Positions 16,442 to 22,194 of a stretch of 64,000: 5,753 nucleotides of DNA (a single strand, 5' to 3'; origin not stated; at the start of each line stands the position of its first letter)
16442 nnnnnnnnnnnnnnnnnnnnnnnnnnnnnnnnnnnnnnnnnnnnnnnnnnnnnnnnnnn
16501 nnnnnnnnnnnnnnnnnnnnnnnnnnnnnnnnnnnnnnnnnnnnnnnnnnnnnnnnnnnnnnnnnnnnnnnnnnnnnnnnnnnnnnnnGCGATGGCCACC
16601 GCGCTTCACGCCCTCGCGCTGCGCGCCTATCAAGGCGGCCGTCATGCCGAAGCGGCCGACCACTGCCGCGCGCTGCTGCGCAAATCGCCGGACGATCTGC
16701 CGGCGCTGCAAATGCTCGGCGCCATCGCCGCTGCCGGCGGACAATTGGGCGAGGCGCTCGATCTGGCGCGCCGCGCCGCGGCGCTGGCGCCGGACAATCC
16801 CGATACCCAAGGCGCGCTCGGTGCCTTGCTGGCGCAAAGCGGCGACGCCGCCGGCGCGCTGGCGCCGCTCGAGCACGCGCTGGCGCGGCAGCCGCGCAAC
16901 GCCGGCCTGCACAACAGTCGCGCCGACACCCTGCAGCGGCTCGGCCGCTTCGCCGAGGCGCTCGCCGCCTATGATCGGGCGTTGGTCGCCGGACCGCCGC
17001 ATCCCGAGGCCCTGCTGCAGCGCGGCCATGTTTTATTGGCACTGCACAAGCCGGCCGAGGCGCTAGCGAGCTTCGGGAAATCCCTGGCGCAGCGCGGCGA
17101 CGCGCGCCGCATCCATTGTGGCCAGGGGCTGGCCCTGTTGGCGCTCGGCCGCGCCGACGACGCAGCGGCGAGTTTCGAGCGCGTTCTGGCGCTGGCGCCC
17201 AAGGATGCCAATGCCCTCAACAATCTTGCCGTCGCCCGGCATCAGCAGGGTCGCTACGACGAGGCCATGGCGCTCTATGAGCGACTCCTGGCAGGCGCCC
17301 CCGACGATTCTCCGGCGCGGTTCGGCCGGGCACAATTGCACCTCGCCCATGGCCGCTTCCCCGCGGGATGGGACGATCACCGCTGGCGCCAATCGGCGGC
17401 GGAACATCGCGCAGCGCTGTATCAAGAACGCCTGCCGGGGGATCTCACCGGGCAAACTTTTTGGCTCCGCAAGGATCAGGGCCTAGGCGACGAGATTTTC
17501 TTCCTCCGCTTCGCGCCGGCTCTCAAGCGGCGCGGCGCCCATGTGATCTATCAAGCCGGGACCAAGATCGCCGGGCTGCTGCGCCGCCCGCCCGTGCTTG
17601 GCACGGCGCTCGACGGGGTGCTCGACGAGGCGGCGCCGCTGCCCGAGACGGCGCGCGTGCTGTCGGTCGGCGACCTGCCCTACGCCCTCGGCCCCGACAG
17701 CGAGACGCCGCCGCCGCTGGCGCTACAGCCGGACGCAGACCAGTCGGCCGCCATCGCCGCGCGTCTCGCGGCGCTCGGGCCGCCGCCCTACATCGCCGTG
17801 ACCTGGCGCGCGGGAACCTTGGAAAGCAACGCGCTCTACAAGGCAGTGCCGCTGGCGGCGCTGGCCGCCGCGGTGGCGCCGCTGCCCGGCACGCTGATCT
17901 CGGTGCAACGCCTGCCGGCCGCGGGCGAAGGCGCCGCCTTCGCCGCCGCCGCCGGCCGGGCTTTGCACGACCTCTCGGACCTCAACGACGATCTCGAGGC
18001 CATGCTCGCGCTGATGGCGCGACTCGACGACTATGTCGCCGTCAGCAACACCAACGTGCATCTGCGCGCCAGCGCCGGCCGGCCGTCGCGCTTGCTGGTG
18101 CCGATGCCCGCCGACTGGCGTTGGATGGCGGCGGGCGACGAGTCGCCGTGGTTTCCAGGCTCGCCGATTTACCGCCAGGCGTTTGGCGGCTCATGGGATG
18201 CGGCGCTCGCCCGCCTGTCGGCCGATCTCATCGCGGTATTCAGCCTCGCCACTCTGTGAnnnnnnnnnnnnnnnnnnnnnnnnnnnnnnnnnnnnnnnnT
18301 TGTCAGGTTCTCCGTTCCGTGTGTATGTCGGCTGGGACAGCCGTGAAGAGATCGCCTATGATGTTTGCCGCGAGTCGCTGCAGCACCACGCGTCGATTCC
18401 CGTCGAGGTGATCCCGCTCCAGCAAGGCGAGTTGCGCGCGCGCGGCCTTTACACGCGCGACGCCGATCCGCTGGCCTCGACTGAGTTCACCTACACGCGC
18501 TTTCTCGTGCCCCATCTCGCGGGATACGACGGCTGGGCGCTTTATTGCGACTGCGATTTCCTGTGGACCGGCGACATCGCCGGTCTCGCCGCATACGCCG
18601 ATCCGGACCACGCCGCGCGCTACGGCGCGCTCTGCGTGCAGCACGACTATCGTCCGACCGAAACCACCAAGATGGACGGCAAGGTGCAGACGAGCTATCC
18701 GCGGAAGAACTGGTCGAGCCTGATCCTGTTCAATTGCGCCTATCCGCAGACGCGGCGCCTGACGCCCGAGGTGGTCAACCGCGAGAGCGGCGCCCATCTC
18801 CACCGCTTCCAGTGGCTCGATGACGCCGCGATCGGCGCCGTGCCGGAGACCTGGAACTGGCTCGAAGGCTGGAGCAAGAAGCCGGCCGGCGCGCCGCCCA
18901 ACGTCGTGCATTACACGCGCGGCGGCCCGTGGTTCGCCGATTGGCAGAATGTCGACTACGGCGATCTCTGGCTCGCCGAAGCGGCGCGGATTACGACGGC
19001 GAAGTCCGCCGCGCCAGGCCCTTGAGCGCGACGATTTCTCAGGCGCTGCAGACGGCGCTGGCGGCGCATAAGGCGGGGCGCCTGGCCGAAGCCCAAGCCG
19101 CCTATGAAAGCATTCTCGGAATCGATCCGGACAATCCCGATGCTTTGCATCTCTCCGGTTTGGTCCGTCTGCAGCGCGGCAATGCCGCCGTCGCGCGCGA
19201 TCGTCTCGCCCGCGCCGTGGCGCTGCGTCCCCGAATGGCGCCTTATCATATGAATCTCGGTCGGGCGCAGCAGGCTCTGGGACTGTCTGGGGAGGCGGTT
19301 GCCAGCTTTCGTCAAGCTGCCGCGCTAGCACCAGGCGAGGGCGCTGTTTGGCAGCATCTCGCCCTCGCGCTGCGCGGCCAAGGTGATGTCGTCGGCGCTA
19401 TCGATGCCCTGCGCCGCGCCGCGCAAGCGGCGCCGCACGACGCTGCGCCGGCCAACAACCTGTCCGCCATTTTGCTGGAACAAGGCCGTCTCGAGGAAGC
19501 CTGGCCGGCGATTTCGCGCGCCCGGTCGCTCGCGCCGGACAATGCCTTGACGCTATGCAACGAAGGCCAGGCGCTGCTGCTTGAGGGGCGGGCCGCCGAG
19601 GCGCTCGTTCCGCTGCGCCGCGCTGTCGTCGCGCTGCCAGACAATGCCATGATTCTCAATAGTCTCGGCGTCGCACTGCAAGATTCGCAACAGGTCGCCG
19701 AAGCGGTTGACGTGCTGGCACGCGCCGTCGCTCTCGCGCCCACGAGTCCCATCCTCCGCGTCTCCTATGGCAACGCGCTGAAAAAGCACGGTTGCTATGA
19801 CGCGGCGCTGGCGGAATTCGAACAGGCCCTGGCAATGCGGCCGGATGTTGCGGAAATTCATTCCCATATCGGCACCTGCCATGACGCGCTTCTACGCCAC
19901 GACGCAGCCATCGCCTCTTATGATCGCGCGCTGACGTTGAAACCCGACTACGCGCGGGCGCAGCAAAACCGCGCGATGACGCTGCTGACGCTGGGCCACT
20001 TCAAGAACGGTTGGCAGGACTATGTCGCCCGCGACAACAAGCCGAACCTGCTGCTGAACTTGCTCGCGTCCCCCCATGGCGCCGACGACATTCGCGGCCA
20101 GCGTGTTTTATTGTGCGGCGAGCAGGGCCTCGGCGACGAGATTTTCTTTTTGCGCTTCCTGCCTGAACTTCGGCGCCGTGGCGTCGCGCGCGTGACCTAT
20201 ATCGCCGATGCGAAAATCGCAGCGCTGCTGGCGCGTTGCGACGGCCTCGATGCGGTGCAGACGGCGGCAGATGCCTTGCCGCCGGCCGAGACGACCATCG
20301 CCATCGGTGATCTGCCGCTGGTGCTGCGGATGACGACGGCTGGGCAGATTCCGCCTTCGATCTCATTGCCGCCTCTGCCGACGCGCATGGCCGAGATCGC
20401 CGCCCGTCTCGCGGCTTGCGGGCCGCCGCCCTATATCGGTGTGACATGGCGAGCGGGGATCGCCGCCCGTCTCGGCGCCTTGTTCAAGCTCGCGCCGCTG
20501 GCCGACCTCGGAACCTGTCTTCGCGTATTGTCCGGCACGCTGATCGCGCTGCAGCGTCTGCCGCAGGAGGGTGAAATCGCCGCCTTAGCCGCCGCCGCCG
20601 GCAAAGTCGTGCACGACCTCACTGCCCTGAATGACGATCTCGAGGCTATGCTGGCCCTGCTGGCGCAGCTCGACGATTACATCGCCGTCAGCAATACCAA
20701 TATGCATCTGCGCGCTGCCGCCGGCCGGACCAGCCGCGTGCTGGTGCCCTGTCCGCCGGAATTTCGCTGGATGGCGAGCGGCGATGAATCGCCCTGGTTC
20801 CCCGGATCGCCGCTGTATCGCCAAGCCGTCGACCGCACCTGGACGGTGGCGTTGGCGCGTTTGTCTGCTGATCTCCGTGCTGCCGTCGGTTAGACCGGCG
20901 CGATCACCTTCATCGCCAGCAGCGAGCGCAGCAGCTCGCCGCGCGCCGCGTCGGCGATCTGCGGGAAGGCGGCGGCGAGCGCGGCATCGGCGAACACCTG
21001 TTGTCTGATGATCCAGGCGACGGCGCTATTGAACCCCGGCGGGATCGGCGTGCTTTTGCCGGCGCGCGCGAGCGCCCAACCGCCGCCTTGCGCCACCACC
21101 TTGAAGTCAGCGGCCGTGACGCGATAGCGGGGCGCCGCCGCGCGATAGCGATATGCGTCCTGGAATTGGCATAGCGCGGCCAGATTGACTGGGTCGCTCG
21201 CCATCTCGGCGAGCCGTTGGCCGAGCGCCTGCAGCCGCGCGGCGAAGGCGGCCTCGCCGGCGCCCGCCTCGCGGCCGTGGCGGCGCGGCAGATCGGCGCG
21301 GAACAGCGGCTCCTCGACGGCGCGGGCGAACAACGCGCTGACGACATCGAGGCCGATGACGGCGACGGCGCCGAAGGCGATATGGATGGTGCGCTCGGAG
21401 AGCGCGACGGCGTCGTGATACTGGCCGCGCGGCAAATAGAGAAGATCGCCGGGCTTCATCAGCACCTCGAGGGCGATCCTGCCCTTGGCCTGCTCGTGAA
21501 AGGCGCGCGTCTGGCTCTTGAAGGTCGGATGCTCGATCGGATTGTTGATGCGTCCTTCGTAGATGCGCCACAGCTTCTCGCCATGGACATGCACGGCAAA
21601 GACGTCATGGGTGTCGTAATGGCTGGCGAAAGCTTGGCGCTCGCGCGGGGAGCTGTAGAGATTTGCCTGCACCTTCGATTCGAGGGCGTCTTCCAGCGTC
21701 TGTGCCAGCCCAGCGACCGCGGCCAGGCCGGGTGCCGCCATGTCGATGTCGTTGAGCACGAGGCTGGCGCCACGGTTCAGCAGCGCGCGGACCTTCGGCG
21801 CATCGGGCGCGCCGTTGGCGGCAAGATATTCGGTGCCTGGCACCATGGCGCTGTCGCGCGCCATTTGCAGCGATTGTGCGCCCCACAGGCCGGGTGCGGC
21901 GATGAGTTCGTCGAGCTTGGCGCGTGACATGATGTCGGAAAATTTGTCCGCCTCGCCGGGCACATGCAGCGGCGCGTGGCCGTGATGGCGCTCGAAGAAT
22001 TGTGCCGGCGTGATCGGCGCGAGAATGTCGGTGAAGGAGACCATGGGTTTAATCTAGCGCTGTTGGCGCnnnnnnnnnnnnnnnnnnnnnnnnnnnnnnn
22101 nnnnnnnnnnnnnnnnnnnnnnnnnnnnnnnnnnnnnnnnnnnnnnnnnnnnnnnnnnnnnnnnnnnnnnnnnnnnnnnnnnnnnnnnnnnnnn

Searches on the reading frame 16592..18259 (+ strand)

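Call 3: search_protein_families(library=pfam, proteins=[window:16592-18259:+], max_evalue=0.01)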
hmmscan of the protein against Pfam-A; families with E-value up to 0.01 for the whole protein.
window:16592-18259:+ (555 aa): 25 families
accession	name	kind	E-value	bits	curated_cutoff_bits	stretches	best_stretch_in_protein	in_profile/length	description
PF07719.23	TPR_2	-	5.5e-30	101.4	27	4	206-234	1-29/34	Tetratricopeptide repeat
PF13431.12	TPR_17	-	7.1e-26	88.7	24.4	2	195-226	2-33/34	Tetratricopeptide repeat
PF13432.12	TPR_16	-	9.9e-25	87.1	32.7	4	177-239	2-64/65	Tetratricopeptide repeat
PF14559.12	TPR_19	-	2.2e-24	86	25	6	182-240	1-59/68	Tetratricopeptide repeat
PF13428.12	TPR_14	-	7e-23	79.2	23.5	5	207-249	2-44/44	Tetratricopeptide repeat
PF00515.34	TPR_1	-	1.2e-22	79.2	27.8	3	206-231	1-26/34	Tetratricopeptide repeat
PF13414.12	TPR_11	-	6.9e-18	64.5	26.8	2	179-220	1-42/42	TPR repeat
PF13424.12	TPR_12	-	3.5e-17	62.8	30.1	5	173-236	4-75/77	Tetratricopeptide repeat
PF13181.12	TPR_8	-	6.3e-15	54.4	25.7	1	206-233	1-28/34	Tetratricopeptide repeat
PF23914.1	TPR_CcmH_CycH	-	1e-14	55.1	42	2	26-132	40-149/158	Cytochrome c-type biogenesis protein H TPR domain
PF13176.12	TPR_7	-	2.2e-13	49.6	27.9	1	208-239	1-32/36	Tetratricopeptide repeat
PF13371.12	TPR_9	-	4.7e-13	49.4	35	4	185-249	8-72/73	Tetratricopeptide repeat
PF12895.13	ANAPC3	-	2.3e-09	37.9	27.2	1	51-129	4-81/82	Anaphase-promoting complex, cyclosome, subunit 3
PF13374.12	TPR_10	-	5.4e-09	36.2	27.5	1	206-234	2-30/42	Tetratricopeptide repeat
PF24575.1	TPR_Slam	-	5.1e-07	30.5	35.2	1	213-250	54-91/104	Surface lipoprotein assembly modifier, N-terminal TPR repeats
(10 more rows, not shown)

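Call 4: search_protein_families(library=ncbifam, proteins=[window:16592-18259:+], max_evalue=0.01)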
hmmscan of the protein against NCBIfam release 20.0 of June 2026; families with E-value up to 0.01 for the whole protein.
window:16592-18259:+ (555 aa): 23 families
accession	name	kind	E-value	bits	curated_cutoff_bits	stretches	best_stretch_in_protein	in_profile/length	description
TIGR02917.1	PEP_TPR_lipo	equivalog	6.2e-25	87.2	312.2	2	111-257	63-210/899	XrtA/PEP-CTERM system TPR-repeat protein PrsT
NF040959.1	MamA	equivalog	3.3e-20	72.4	200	2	114-231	81-198/204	magnetosome protein MamA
TIGR02552.1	LcrH_SycD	equivalog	1.6e-19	70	104.8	3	111-168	59-116/136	SycD/LcrH family type III secretion system chaperone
TIGR02521.1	type_IV_pilW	equivalog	1.1e-16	61.2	154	1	79-235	40-198/234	type IV pilus biogenesis/stability protein PilW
NF033762.1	social_mot_Tgl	equivalog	1.5e-14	54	225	2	156-233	49-127/252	social motility TPR repeat lipoprotein Tgl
NF052415.1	T3SS_chap_SctY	equivalog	3.8e-13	49.9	70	2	37-131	7-104/106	type III secretion apparatus assembly chaperone SctY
NF033920.0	C39_PA2778_fam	equivalog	1.9e-11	43.9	150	1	140-233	158-251/255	PA2778 family cysteine peptidase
TIGR03939.1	PGA_TPR_OMP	equivalog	8.7e-11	40.8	366.65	2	16-187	67-239/800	poly-beta-1,6 N-acetyl-D-glucosamine export porin PgaA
NF033758.1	gliding_GltE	equivalog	1.2e-10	41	225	1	2-231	86-315/411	adventurous gliding motility TPR repeat lipoprotein GltE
NF008520.0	PRK11447.1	equivalog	5.3e-08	31.1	858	3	98-212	597-711/1157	cellulose synthase complex outer membrane protein BcsC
NF002725.1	PRK02603.1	equivalog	3.9e-05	23.7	143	0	155-224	52-124/173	photosystem I assembly protein Ycf3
NF047371.1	FlcA_CTERM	equivalog_domain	4.8e-05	22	300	1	99-206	432-541/646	periplasmic flagellar collar protein FlcA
NF007468.0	PRK10049.1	equivalog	5.3e-05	21.6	1043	1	51-143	116-207/817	poly-beta-1,6 N-acetyl-D-glucosamine export porin PgaA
NF041522.1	TPR_sll0314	equivalog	5.4e-05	22.6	225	0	210-289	184-262/275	Sll0314/Alr1548 family TPR repeat-containing protein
NF052400.1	M48_BAM_BepA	equivalog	0.0002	20.3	570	0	6-128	311-433/483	beta-barrel assembly-enhancing protease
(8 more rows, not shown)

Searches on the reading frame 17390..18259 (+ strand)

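Call 50: search_protein_families(library=pfam, proteins=[window:17390-18259:+], max_evalue=10)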
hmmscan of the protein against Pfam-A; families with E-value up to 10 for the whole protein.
window:17390-18259:+ (289 aa): 4 families
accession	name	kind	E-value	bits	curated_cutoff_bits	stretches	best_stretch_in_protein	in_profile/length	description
PF14257.11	DUF4349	-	0.078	12.8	27.7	1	194-231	123-160/213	Domain of unknown function (DUF4349)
PF00174.25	Oxidored_molyb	-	0.094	12.7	24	1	138-245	60-151/169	Oxidoreductase molybdopterin binding domain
PF00288.32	GHMP_kinases_N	-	0.15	12.7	22.3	1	179-215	33-69/87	GHMP kinases N terminal domain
PF11038.14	DGF-1_5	-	0.16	12.5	25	1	221-274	6-62/120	Dispersed gene family protein 1, region 4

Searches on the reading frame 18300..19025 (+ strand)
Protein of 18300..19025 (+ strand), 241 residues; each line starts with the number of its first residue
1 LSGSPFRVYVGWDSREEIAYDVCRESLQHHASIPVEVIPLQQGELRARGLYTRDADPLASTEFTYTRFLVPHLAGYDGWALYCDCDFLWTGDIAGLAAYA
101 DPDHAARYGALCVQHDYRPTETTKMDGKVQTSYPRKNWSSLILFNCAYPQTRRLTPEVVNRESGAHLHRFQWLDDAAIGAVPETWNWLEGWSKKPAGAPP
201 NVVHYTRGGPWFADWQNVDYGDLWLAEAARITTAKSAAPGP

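Call 19: search_protein_families(library=pfam, proteins=[window:18300-19025:+], max_evalue=0.0001)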
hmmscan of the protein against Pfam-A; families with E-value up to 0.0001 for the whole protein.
window:18300-19025:+ (241 aa): 0 families

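Call 50: search_protein_families(library=pfam, proteins=[window:18300-19025:+], max_evalue=10)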
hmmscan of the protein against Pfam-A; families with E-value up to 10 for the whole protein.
window:18300-19025:+ (241 aa): 1 family
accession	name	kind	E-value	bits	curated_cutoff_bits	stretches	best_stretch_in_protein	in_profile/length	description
PF01501.26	Glyco_transf_8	-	0.073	13.1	24.3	1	59-100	81-122/253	Glycosyl transferase family 8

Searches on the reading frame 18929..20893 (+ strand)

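Call 3: search_protein_families(library=pfam, proteins=[window:18929-20893:+], max_evalue=0.01)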
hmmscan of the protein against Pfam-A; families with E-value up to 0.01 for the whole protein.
window:18929-20893:+ (654 aa): 17 families
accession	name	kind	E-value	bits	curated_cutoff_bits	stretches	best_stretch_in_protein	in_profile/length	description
PF07719.23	TPR_2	-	8.2e-32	107.1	27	3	280-306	7-33/34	Tetratricopeptide repeat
PF00515.34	TPR_1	-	3.3e-28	96.7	27.8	1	308-341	1-34/34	Tetratricopeptide repeat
PF13414.12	TPR_11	-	3.6e-27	94.2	26.8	2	281-315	1-35/42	TPR repeat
PF13432.12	TPR_16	-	4.4e-26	91.4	32.7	7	281-341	4-64/65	Tetratricopeptide repeat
PF13181.12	TPR_8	-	2.9e-23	80.4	25.7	0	104-135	1-32/34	Tetratricopeptide repeat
PF13431.12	TPR_17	-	3.8e-20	70.8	24.4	0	265-294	4-33/34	Tetratricopeptide repeat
PF13428.12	TPR_14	-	1.8e-18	65.6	23.5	1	139-175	2-38/44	Tetratricopeptide repeat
PF14559.12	TPR_19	-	2e-18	66.9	25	4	149-205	2-58/68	Tetratricopeptide repeat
PF13424.12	TPR_12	-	2.1e-16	60.3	30.1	3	278-338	7-75/77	Tetratricopeptide repeat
PF13371.12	TPR_9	-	3.8e-15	56.1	35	2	251-308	6-63/73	Tetratricopeptide repeat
PF23914.1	TPR_CcmH_CycH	-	1.1e-11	45.3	42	1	160-260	38-141/158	Cytochrome c-type biogenesis protein H TPR domain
PF13176.12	TPR_7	-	3.4e-10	39.6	27.9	0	108-137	3-32/36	Tetratricopeptide repeat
PF13174.12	TPR_6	-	9.6e-09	35.8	26.3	0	143-169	5-31/33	Tetratricopeptide repeat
PF12895.13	ANAPC3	-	4.3e-07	30.6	27.2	0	51-128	4-80/82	Anaphase-promoting complex, cyclosome, subunit 3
PF13429.12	TPR_15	-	9e-07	29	26.2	1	208-306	148-246/280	Tetratricopeptide repeat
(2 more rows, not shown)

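Call 4: search_protein_families(library=ncbifam, proteins=[window:18929-20893:+], max_evalue=0.01)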
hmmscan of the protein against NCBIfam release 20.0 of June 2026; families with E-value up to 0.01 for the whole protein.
window:18929-20893:+ (654 aa): 22 families
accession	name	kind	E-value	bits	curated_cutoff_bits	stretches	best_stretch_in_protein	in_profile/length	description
NF040959.1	MamA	equivalog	7e-41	139.9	200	3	180-338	45-203/204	magnetosome protein MamA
TIGR02917.1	PEP_TPR_lipo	equivalog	3.6e-26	91.3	312.2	2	37-234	228-425/899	XrtA/PEP-CTERM system TPR-repeat protein PrsT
TIGR02521.1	type_IV_pilW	equivalog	6.6e-24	84.7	154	2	217-360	42-187/234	type IV pilus biogenesis/stability protein PilW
NF033762.1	social_mot_Tgl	equivalog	9.9e-24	84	225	3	41-225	36-223/252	social motility TPR repeat lipoprotein Tgl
TIGR02552.1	LcrH_SycD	equivalog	2.7e-18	66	104.8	4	286-357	30-101/136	SycD/LcrH family type III secretion system chaperone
NF033920.0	C39_PA2778_fam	equivalog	1.6e-16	60.5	150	4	31-135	151-255/255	PA2778 family cysteine peptidase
NF008391.2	PRK11189.1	equivalog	8.2e-13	48.5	250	1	280-364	71-155/297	lipoprotein NlpI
NF008520.0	PRK11447.1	equivalog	3.7e-10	38.3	858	2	191-273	254-336/1157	cellulose synthase complex outer membrane protein BcsC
TIGR03939.1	PGA_TPR_OMP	equivalog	1.1e-09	37.1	366.65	1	42-149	92-199/800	poly-beta-1,6 N-acetyl-D-glucosamine export porin PgaA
NF033758.1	gliding_GltE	equivalog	6.3e-09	35.3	225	1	122-352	104-334/411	adventurous gliding motility TPR repeat lipoprotein GltE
NF052400.1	M48_BAM_BepA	equivalog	1.1e-08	34.3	570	1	237-349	338-452/483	beta-barrel assembly-enhancing protease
NF002725.1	PRK02603.1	equivalog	5.5e-08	33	143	1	282-356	43-120/173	photosystem I assembly protein Ycf3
TIGR00990.1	3a0801s09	subfamily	8.6e-08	31.3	757.25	1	281-364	134-216/615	mitochondrial import receptor subunit TOM70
NF052415.1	T3SS_chap_SctY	equivalog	2.4e-05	24.8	70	0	50-129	20-102/106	type III secretion apparatus assembly chaperone SctY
NF008757.0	PRK11788.1-5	equivalog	9.6e-05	21.7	363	1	109-318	112-326/388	lipopolysaccharide assembly protein LapB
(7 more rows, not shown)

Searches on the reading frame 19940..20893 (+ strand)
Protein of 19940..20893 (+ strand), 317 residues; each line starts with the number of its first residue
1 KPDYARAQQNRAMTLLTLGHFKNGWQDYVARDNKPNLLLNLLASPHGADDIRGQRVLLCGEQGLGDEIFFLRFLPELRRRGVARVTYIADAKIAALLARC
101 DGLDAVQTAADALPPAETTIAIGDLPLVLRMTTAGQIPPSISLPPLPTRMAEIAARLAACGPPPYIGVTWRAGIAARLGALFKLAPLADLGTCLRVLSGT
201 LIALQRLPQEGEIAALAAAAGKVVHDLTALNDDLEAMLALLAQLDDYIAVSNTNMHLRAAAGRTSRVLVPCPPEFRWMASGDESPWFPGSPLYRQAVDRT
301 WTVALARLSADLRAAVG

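Call 50: search_protein_families(library=pfam, proteins=[window:19940-20893:+], max_evalue=10)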
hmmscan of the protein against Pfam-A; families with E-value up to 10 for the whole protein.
window:19940-20893:+ (317 aa): 0 families

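Call 66: search_solved_structures(query=window:19940-20893:+, max_evalue=10)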
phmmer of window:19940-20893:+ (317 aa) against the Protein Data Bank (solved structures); distinct sequences matched with E-value up to 10: 3.
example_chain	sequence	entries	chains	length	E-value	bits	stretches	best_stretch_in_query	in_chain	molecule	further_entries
4fx0_A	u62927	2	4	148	0.26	13.6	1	70-140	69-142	PROBABLE TRANSCRIPTIONAL REPRESSOR PROTEIN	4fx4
3tw6_A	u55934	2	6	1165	4.2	9.6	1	114-173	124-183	Pyruvate carboxylase protein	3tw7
2qf7_A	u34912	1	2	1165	4.5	9.5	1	114-173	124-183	Pyruvate carboxylase protein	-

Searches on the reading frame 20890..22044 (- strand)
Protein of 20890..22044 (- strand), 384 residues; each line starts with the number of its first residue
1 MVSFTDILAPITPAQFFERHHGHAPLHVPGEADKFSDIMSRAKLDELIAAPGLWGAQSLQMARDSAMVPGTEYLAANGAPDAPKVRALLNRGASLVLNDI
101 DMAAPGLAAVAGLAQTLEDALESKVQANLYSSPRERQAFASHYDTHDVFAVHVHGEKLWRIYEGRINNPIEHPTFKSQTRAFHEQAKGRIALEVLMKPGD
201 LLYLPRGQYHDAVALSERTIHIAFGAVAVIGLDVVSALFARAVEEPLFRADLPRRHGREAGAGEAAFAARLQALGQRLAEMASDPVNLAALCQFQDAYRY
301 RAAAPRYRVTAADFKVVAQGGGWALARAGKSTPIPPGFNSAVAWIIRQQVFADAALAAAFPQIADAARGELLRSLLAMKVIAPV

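Call 3: search_protein_families(library=pfam, proteins=[window:20890-22044:-], max_evalue=0.01)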
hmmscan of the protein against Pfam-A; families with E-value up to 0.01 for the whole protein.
window:20890-22044:- (384 aa): 2 families
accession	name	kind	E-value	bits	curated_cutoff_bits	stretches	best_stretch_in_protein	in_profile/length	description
PF08007.18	JmjC_2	-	4.3e-25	88.1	22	1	116-226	13-119/127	JmjC domain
PF13621.12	Cupin_8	-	1.1e-06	29.2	27.4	1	124-222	131-242/252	Cupin-like domain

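Call 4: search_protein_families(library=ncbifam, proteins=[window:20890-22044:-], max_evalue=0.01)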
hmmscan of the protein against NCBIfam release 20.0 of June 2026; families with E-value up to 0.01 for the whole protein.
window:20890-22044:- (384 aa): 0 families
